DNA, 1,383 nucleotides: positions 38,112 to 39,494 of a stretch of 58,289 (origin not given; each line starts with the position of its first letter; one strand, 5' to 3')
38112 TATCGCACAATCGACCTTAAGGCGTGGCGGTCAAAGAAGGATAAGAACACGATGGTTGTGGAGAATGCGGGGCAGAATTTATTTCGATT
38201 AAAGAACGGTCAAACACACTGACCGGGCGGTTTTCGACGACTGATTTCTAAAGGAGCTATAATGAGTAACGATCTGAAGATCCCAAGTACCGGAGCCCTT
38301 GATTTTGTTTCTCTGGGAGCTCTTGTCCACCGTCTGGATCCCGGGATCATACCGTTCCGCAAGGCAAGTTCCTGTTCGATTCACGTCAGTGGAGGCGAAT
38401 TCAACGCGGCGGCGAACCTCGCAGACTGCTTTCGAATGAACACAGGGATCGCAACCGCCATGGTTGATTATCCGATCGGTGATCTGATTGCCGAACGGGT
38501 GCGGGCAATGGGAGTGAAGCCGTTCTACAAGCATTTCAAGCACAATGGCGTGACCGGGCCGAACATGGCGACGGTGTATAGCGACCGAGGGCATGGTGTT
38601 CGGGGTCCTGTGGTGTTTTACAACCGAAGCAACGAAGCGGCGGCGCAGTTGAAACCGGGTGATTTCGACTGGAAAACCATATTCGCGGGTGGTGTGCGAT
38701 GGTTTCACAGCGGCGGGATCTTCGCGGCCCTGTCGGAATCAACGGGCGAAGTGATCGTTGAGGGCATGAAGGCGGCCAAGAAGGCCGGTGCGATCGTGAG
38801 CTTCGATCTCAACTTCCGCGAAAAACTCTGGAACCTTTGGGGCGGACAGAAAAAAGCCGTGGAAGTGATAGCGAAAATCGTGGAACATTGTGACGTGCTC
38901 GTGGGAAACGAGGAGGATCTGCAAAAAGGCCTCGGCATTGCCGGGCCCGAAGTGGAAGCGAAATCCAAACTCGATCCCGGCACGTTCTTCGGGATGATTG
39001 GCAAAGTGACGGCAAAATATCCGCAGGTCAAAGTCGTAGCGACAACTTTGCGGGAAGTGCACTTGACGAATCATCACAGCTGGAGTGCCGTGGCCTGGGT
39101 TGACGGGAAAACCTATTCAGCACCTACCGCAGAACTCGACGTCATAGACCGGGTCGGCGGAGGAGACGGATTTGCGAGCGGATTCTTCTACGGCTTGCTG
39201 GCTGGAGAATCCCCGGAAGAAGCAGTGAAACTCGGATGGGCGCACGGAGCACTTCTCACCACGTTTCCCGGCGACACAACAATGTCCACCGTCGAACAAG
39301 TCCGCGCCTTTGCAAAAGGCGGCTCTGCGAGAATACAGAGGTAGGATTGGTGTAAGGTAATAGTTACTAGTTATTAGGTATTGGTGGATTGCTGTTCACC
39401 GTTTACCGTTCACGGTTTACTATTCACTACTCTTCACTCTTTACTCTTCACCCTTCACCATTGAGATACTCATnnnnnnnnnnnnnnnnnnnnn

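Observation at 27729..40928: Hexuronate operon lacking uxaA/uxaB/uxuA but carrying UxaE, a LarA-like epimerase candidate, a PdxB-like dehydrogenase and gnd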

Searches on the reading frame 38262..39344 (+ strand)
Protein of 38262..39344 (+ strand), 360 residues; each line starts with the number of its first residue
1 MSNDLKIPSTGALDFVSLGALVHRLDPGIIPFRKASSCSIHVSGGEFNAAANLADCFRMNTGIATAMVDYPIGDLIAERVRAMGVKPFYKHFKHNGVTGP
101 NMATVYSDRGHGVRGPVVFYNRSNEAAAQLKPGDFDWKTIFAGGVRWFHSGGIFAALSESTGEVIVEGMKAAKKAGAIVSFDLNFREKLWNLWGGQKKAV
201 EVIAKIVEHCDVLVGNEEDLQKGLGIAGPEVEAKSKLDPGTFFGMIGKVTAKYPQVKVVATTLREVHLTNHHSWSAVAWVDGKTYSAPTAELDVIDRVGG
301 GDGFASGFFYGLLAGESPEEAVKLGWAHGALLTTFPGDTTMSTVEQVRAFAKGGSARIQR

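Call 4: search_protein_families(library=ncbifam, proteins=[window:38262-39344:+])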
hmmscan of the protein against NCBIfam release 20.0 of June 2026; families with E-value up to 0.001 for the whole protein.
window:38262-39344:+ (360 aa): 16 families
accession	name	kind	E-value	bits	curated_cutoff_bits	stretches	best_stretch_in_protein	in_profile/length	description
NF041633.1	trifunc_aldol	exception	1.8e-72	244.6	700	1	13-360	242-580/580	KHG/KDPG aldolase/sugar kinase fusion protein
NF041332.1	KDG_KDGal_kin_Halo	equivalog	2.2e-36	126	440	1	15-360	4-320/320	bifunctional 2-dehydro-3-deoxygluconokinase/2-dehydro-3-deoxygalactonokinase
TIGR04382.1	myo_inos_iolC_N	equivalog_domain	2.8e-25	89.2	300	1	32-350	23-308/309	5-dehydro-2-deoxygluconokinase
NF040938.1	KDG_KDGal_kin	equivalog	5.7e-22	78.2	400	1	31-345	18-297/305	bifunctional 2-dehydro-3-deoxygluconokinase/2-dehydro-3-deoxygalactonokinase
NF049991.1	TagKinase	equivalog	1.8e-11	43.4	420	1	60-227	57-212/321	tagatose kinase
NF006957.1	PRK09434.1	equivalog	3.8e-10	39.8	450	1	146-335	120-289/302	fructokinase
NF052444.1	DhDoxglucKinKdgK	equivalog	1.8e-09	37.4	400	1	148-214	130-193/303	2-dehydro-3-deoxygluconokinase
NF053626.1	RibKinHalex1628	equivalog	1.9e-07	30.9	330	1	280-351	218-291/293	ATP-dependent ribose-1-phosphate kinase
NF007321.0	PRK09813.1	equivalog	5.7e-07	29.3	247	1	276-330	198-252/261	fructoselysine 6-kinase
TIGR03168.1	1-PFK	subfamily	5.8e-07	28.7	216.4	1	281-349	230-297/305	hexose kinase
NF041320.1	pfkB_Halo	equivalog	1.1e-06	28.3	400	1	276-348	220-291/302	1-phosphofructokinase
TIGR03828.1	pfkB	equivalog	2e-06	27.1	292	1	281-350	230-298/305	1-phosphofructokinase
NF047869.1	myo_kin_aldol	exception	9.2e-06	24.3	600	1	159-333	146-312/586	bifunctional 5-dehydro-2-deoxygluconokinase/5-dehydro-2-deoxyphosphogluconate aldolase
NF041134.1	R1P_kin_Thcocales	equivalog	1e-05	25.1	500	1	282-327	212-257/291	ADP-dependent ribose-1-phosphate kinase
NF007068.0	PRK09513.1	equivalog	0.00017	20.9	432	1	279-331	231-284/312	1-phosphofructokinase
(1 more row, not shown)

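Call 9: search_protein_families(library=pfam, proteins=[window:38262-39344:+], max_evalue=0.00001)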
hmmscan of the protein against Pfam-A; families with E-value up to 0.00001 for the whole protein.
window:38262-39344:+ (360 aa): 1 family
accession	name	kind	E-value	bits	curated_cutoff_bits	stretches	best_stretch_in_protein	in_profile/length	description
PF00294.29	PfkB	-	8.2e-19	68.5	25.8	1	36-340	29-297/302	pfkB family carbohydrate kinase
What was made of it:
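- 38262..39344 (+): PfkB-family sugar-acid kinase ('type 1'). It is a candidate hexonate kinase, a KDG kinase, or both. PF00294 (call 9).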

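Call 38: search_solved_structures(query=window:38262-39341:+, max_evalue=1e-8)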
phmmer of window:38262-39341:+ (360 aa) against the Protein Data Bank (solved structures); distinct sequences matched with E-value up to 1e-8: 8.
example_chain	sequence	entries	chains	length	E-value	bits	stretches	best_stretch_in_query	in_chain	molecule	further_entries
2afb_A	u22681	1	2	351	1.4e-46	162.3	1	16-359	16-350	2-keto-3-deoxygluconate kinase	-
4gm6_A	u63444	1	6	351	6.7e-35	123.8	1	15-355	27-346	PfkB family carbohydrate kinase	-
3ktn_A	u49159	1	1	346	3e-21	78.9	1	27-348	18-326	Carbohydrate kinase, pfkB family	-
1v19_A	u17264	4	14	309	4.2e-21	78.4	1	27-222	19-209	2-KETO-3-DEOXYGLUCONATE KINASE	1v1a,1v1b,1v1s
4du5_A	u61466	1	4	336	1.5e-12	50.3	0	10-204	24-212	PfkB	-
2v78_A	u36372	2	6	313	1.8e-12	50.1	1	24-231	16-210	FRUCTOKINASE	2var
1wye_A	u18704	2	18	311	8.9e-11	44.5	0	23-238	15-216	2-keto-3-deoxygluconate kinase | hypothetical fructokinase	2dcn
3pl2_A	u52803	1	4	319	7.1e-09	38.2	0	35-245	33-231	Sugar kinase, ribokinase family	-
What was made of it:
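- Closest known: KdgK, 2-dehydro-3-deoxygluconokinase. Same: PfkB fold, about 350-360 aa, best solved relative (call 38).
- The kinase here is not a GntK type (calls 9, 38).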

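Call 80: find_homologous_proteins(query=window:38262-39341:+, max_evalue=1e-40)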
Query window:38262-39341:+ (360 aa): 8000 proteins with E <= 1e-40 among 8000 candidates; the best 120 are listed.
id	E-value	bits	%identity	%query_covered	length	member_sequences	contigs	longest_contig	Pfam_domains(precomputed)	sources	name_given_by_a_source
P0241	5.2e-226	767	93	100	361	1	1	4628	PF00294.30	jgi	jgi:2-dehydro-3-deoxygluconokinase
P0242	3.6e-217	738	89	100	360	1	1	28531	PF00294.30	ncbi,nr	ncbi:MAG: sugar kinase [Ignavibacteriae bacterium]|nr:sugar kinase [Ignavibacteriota bacterium]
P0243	9.1e-216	734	86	100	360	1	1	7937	PF00294.30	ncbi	-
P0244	1.6e-215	733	87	100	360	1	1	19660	PF00294.30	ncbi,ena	-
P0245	2.4e-215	732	87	100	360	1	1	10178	PF00294.30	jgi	jgi:2-dehydro-3-deoxygluconokinase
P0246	3.1e-215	732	88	100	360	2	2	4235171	PF00294.30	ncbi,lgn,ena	ncbi:MAG: sugar kinase [Bacteroidota bacterium]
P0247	3.4e-215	732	87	100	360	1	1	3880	PF00294.30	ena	-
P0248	6.3e-215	731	88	100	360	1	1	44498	PF00294.30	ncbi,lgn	ncbi:MAG: sugar kinase [Bacteroidota bacterium]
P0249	1.3e-214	730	89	100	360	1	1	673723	PF00294.30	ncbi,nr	ncbi:MAG: sugar kinase [Bacteroidetes bacterium]|nr:sugar kinase [Bacteroidota bacterium]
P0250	1.9e-214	729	88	100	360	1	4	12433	PF00294.30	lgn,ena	-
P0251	2.5e-214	729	88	100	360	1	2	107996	PF00294.30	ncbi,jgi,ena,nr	ncbi:MAG TPA: sugar kinase [Bacteroidota bacterium]|nr:sugar kinase [Bacteroidota bacterium]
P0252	3.5e-214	729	86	100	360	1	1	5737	PF00294.30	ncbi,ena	-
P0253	4.4e-214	728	87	100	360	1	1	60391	PF00294.30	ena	-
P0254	4.7e-214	728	88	100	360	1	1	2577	PF00294.30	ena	-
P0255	4.9e-214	728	88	100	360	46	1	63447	PF00294.30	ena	-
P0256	5.6e-214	728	88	99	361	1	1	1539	PF00294.30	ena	-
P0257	5.6e-214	728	87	100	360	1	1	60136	PF00294.30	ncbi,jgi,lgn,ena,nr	ncbi:MAG TPA: sugar kinase [Candidatus Acidoferrales bacterium]|nr:sugar kinase [Candidatus Acidofer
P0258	8.4e-214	727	88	100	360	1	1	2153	PF00294.30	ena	-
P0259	8.6e-214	727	88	100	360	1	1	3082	PF00294.30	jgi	jgi:2-dehydro-3-deoxygluconokinase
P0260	9.3e-214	727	88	100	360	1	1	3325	PF00294.30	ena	-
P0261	9.5e-214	727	88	100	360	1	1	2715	PF00294.30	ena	-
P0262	9.6e-214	727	88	100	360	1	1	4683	PF00294.30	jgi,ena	-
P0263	1.1e-213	727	87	100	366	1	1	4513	PF00294.30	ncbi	-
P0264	1.2e-213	727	88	100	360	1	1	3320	PF00294.30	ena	-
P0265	1.2e-213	727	88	100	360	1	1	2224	PF00294.30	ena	-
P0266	1.2e-213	727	87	100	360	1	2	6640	PF00294.30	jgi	jgi:2-dehydro-3-deoxygluconokinase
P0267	1.3e-213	727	86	100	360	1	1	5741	PF00294.30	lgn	-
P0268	1.3e-213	727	88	100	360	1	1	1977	PF00294.30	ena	-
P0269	1.3e-213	727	88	100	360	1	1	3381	PF00294.30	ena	-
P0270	1.4e-213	727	87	100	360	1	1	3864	PF00294.30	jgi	jgi:2-dehydro-3-deoxygluconokinase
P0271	1.5e-213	726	87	100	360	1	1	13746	PF00294.30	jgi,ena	-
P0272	1.5e-213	726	88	100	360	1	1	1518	PF00294.30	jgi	-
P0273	2.0e-213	726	87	100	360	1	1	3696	PF00294.30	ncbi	-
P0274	2.1e-213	726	88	100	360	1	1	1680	PF00294.30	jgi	-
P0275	2.2e-213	726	87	100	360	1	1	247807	PF00294.30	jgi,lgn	jgi:2-dehydro-3-deoxygluconokinase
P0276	2.4e-213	726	88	100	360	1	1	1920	PF00294.30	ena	-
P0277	2.4e-213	726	87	100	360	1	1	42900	PF00294.30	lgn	-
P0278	2.4e-213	726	88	100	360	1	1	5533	PF00294.30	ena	-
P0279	2.8e-213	726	86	100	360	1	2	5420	PF00294.30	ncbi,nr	ncbi:MAG TPA: sugar kinase [Candidatus Kryptobacter bacterium]|nr:MAG: ribokinase [Ignavibacteriae b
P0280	2.8e-213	726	88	100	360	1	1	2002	PF00294.30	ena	-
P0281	3.0e-213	725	87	100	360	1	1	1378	PF00294.30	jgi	jgi:2-dehydro-3-deoxygluconokinase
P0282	3.1e-213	725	88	100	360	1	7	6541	PF00294.30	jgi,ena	jgi:2-dehydro-3-deoxygluconokinase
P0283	4.0e-213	725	88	100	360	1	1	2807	PF00294.30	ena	-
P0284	4.2e-213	725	88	100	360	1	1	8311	PF00294.30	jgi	jgi:2-dehydro-3-deoxygluconokinase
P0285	4.3e-213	725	87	100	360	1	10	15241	PF00294.30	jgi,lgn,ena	jgi:2-dehydro-3-deoxygluconokinase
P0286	4.4e-213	725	86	100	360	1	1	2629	PF00294.30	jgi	jgi:2-dehydro-3-deoxygluconokinase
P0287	4.9e-213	725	87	100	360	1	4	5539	PF00294.30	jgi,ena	-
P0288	5.2e-213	725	87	100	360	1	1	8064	PF00294.30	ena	-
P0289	5.5e-213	725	87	100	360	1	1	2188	PF00294.30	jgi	jgi:2-dehydro-3-deoxygluconokinase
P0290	7.9e-213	724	86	100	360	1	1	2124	PF00294.30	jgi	jgi:2-dehydro-3-deoxygluconokinase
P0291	8.5e-213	724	87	100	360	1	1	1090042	PF00294.30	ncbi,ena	-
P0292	9.0e-213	724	87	100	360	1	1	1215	PF00294.30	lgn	-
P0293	1.1e-212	724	87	100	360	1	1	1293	PF00294.30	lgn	-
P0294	1.2e-212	723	87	100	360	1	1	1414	PF00294.30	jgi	jgi:2-dehydro-3-deoxygluconokinase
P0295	1.3e-212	723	87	100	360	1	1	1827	PF00294.30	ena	-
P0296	1.3e-212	723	87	100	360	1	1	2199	PF00294.30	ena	-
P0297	1.6e-212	723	86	100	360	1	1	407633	PF00294.30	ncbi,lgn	-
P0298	1.6e-212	723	87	100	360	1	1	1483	PF00294.30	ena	-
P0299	2.0e-212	723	87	100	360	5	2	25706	PF00294.30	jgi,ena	-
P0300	2.0e-212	723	86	100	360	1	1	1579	PF00294.30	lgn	-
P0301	2.2e-212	723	87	100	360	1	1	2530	PF00294.30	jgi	jgi:2-dehydro-3-deoxygluconokinase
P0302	2.8e-212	722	86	100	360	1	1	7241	PF00294.30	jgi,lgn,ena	jgi:2-dehydro-3-deoxygluconokinase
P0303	2.9e-212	722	87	100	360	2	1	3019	PF00294.30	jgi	jgi:2-dehydro-3-deoxygluconokinase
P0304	2.9e-212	722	87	100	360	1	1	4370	PF00294.30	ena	-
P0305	3.0e-212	722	87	100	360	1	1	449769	PF00294.30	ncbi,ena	-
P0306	3.2e-212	722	86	100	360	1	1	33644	PF00294.30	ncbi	-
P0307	4.4e-212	722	87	100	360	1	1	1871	PF00294.30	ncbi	-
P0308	4.9e-212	721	85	100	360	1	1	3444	PF00294.30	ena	-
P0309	5.2e-212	721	86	100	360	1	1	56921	PF00294.30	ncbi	-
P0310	5.5e-212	721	87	100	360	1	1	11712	PF00294.30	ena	-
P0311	5.9e-212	721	86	100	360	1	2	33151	PF00294.30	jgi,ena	jgi:2-dehydro-3-deoxygluconokinase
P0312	6.4e-212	721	86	100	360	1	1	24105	PF00294.30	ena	-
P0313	6.6e-212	721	86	100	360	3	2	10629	PF00294.30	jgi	jgi:2-dehydro-3-deoxygluconokinase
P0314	6.7e-212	721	87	100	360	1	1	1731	PF00294.30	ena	-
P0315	1.0e-211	720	87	100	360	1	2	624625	PF00294.30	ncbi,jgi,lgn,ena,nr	ncbi:MAG TPA: sugar kinase [Bacteroidota bacterium]|nr:sugar kinase [Bacteroidota bacterium]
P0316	1.0e-211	720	86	100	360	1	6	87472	PF00294.30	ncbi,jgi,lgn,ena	-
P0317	1.1e-211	720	86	100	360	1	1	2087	PF00294.30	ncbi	-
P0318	1.4e-211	720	86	100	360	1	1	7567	PF00294.30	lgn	-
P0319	1.4e-211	720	87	100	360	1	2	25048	PF00294.30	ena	-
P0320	1.5e-211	720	86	100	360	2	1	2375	PF00294.30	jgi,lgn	jgi:2-dehydro-3-deoxygluconokinase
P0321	1.5e-211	720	86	100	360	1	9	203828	PF00294.30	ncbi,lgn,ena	-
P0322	1.5e-211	720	86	100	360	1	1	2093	PF00294.30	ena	-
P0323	1.7e-211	720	86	100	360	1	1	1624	PF00294.30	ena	-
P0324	1.9e-211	720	87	100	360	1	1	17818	PF00294.30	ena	-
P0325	2.2e-211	719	85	100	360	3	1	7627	PF00294.30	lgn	-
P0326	2.4e-211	719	87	100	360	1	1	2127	PF00294.30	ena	-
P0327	3.2e-211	719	86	100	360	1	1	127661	PF00294.30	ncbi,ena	-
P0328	3.9e-211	718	87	100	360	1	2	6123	PF00294.30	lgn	-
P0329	4.9e-211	718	86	100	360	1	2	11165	PF00294.30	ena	-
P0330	5.5e-211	718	86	100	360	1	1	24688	PF00294.30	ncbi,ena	-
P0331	5.7e-211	718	86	100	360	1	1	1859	PF00294.30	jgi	jgi:2-dehydro-3-deoxygluconokinase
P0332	7.6e-211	718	86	100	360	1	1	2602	PF00294.30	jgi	jgi:2-dehydro-3-deoxygluconokinase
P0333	9.2e-211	717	85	100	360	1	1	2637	PF00294.30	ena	-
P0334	1.0e-210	717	85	100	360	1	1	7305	PF00294.30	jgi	jgi:2-dehydro-3-deoxygluconokinase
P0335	1.0e-210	717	86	100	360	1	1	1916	PF00294.30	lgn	-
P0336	1.0e-210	717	86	100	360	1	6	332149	PF00294.30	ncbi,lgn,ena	-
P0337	1.2e-210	717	86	100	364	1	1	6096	PF00294.30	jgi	jgi:2-dehydro-3-deoxygluconokinase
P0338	1.2e-210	717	86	100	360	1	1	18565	PF00294.30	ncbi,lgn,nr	ncbi:MAG: sugar kinase [Ignavibacteriales bacterium]|nr:sugar kinase [Ignavibacteriales bacterium]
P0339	1.3e-210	717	86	100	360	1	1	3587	PF00294.30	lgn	-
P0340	1.4e-210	717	85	100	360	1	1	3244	PF00294.30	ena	-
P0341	1.5e-210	717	86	100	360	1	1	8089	PF00294.30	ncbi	-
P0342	1.6e-210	716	86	100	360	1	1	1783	PF00294.30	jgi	jgi:2-dehydro-3-deoxygluconokinase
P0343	1.9e-210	716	86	100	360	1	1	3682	PF00294.30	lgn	-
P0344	2.4e-210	716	86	100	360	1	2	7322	PF00294.30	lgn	-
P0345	2.8e-210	716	85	100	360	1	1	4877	PF00294.30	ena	-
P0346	2.9e-210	716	86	100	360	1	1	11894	PF00294.30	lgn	-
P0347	2.9e-210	716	85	100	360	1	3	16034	PF00294.30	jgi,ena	jgi:2-dehydro-3-deoxygluconokinase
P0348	3.3e-210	715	85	100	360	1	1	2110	PF00294.30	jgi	jgi:2-dehydro-3-deoxygluconokinase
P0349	3.7e-210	715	85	100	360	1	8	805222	PF00294.30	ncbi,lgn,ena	-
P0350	3.8e-210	715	85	100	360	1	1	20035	PF00294.30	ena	-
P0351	4.5e-210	715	86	100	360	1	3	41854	PF00294.30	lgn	-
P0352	4.6e-210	715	85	100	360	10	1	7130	PF00294.30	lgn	-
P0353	5.0e-210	715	84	100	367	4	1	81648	PF00294.30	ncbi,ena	-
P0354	5.0e-210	715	86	100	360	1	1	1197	PF00294.30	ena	-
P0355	5.1e-210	715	86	100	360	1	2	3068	PF00294.30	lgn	-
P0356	6.0e-210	715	86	100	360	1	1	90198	PF00294.30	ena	-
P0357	6.3e-210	715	86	100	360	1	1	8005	PF00294.30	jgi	jgi:2-dehydro-3-deoxygluconokinase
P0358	7.0e-210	714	86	100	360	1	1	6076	PF00294.30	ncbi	ncbi:MAG: sugar kinase [Bacteroidota bacterium]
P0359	7.2e-210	714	86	100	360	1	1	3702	PF00294.30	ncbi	-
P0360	8.2e-210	714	86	100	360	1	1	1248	PF00294.30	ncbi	-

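Call 81: find_encoding_contigs(protein=P0257, flank=10000, max_places=3)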
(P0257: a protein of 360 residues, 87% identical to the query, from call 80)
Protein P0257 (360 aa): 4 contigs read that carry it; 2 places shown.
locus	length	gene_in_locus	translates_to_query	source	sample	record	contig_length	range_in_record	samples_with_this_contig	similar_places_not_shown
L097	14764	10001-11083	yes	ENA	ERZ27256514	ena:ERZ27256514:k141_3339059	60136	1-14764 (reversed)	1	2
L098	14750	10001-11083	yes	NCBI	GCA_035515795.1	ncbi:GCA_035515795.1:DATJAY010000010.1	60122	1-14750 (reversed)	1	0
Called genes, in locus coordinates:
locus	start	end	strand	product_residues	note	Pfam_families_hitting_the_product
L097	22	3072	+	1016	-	PF13620:CarboxypepD_reg, PF13715:CarbopepD_reg_2, PF07715:Plug, PF00593:TonB_dep_Rec_b-barrel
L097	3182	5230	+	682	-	PF12371:TMEM131_like_N (weak), PF15780:ASH, PF22544:HYDIN_VesB_CFA65-like_Ig, PF18962:Por_Secre_tail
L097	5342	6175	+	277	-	PF04962:KduI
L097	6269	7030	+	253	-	PF00106:adh_short, PF08659:KR, PF13561:adh_short_C2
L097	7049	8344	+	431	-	PF16153:DUF4861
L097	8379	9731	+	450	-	PF07470:Glyco_hydro_88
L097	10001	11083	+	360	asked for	PF00294:PfkB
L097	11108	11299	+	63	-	-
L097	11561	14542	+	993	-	PF17678:Glyco_hydro_92N, PF07971:Glyco_hydro_92, PF13290:CHB_HEX_C_1, PF13287:Fn3_assoc, PF00754:F5_F8_type_C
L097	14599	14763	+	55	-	?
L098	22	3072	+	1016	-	PF13620:CarboxypepD_reg, PF13715:CarbopepD_reg_2, PF07715:Plug, PF00593:TonB_dep_Rec_b-barrel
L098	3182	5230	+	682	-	PF12371:TMEM131_like_N (weak), PF15780:ASH, PF22544:HYDIN_VesB_CFA65-like_Ig, PF18962:Por_Secre_tail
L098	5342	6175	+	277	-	PF04962:KduI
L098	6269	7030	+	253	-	PF00106:adh_short, PF08659:KR, PF13561:adh_short_C2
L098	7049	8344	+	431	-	PF16153:DUF4861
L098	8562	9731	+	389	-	PF07470:Glyco_hydro_88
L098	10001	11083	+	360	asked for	PF00294:PfkB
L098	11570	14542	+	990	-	PF17678:Glyco_hydro_92N, PF07971:Glyco_hydro_92, PF13287:Fn3_assoc, PF13290:CHB_HEX_C_1, PF00754:F5_F8_type_C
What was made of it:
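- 38262..39344 (+): An 87%-identical copy lies with kduI, kduD and GH88 and no LarA (call 81).
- On KdgK (KDG kinase): In L097 this type lies with kduI, kduD and GH88 (call 81).
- An 87%-identical copy lies with kduI, kduD, DUF4861 and GH88 and has no LarA, gnd or uxaC within 10 kb (call 81). An 87%-identical kinase sits with kduI, kduD and GH88 and no LarA (call 81).
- Tried and rejected: Weakened by L097/L098, where it lies with kduI, kduD and GH88 only (call 81).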
